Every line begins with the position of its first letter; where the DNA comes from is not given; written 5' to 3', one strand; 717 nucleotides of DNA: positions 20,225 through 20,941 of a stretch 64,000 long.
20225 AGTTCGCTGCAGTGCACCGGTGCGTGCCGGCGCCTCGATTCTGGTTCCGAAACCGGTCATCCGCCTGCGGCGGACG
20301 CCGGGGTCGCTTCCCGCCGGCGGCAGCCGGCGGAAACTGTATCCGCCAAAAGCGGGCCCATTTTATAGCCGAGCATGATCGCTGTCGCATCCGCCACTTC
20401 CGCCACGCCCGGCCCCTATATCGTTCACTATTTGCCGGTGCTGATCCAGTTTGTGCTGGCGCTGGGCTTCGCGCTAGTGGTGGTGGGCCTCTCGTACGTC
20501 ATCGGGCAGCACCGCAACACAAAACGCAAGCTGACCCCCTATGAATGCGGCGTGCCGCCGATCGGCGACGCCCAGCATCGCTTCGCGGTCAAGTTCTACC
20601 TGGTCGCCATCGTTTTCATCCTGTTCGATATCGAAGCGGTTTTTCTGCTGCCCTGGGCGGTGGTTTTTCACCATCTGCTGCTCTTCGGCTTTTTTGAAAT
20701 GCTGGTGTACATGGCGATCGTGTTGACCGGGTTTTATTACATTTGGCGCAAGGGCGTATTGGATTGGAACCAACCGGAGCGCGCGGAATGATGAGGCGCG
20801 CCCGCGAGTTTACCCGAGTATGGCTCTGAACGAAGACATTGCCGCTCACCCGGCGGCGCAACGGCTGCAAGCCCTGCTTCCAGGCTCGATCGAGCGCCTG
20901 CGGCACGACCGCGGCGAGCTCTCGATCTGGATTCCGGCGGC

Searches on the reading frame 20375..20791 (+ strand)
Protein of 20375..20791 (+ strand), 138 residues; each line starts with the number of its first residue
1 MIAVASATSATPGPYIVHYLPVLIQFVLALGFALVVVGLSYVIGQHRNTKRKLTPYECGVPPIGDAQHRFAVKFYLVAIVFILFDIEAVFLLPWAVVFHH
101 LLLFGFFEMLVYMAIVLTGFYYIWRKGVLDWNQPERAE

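Call 3: search_protein_families(library=pfam, proteins=[window:20375-20791:+])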
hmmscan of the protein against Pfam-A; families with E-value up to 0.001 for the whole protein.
window:20375-20791:+ (138 aa): 1 family
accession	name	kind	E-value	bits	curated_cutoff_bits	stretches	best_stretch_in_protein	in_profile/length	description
PF00507.24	Oxidored_q4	-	3.5e-36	123.8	23.3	1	34-131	2-99/99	NADH-ubiquinone/plastoquinone oxidoreductase, chain 3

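Call 7: search_protein_families(library=ncbifam, proteins=[window:20375-20791:+])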
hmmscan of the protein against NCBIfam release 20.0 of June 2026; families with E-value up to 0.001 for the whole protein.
window:20375-20791:+ (138 aa): 6 families
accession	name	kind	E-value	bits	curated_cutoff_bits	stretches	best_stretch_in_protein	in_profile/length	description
NF005922.0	PRK07928.1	equivalog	1.3e-33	115.9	155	1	18-132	3-119/119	NADH-quinone oxidoreductase subunit A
NF006303.0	PRK08489.1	equivalog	6.7e-29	101.1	145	1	19-133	10-127/129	NAD(P)H-quinone oxidoreductase subunit 3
NF005839.0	PRK07756.1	equivalog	5.5e-28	97.7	163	1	15-132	5-122/122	NADH-quinone oxidoreductase subunit A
NF005022.0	PRK06432.1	equivalog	2.2e-13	50.4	164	1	50-131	68-149/151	NADH dehydrogenase subunit A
NF004729.0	PRK06073.1-5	equivalog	1.2e-05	25.3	94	1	22-116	15-114/134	NADH dehydrogenase subunit A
NF004727.0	PRK06073.1-2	equivalog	7.1e-05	22.9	101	1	23-116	6-102/120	NADH dehydrogenase subunit A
